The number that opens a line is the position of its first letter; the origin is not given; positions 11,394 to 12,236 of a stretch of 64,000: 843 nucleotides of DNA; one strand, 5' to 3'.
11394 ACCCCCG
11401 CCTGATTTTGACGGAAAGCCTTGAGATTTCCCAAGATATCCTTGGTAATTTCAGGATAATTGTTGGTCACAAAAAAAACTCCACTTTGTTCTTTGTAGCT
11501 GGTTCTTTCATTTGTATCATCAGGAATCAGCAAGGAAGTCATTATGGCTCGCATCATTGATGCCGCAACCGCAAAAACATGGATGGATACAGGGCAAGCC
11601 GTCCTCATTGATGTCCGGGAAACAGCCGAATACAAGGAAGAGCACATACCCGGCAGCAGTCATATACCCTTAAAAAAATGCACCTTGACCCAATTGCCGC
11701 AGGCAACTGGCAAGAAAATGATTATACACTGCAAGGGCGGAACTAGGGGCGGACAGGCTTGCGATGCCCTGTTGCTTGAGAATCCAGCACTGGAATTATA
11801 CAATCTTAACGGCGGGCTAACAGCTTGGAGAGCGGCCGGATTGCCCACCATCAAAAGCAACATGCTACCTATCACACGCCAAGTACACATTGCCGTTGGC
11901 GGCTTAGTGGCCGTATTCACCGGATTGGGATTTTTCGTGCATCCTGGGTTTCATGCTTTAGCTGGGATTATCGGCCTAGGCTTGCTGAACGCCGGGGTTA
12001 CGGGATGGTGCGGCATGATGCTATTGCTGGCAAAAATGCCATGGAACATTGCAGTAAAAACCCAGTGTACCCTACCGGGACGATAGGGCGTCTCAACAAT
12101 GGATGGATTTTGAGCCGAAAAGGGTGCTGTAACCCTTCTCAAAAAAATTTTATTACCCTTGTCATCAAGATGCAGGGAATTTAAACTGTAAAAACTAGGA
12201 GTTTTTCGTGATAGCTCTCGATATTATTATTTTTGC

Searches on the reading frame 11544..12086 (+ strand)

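Call 44: search_protein_families(library=pfam, proteins=[window:11544-12086:+], max_evalue=0.00001)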
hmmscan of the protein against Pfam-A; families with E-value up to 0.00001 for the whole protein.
window:11544-12086:+ (180 aa): 2 families
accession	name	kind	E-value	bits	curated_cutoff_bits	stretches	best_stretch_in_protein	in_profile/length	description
PF00581.25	Rhodanese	-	2e-17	63.9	22.2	1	7-97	2-101/102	Rhodanese-like domain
PF11127.14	YgaP-like_TM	-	1.9e-06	28.3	25.3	1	104-162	2-58/66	Inner membrane protein YgaP-like, transmembrane domain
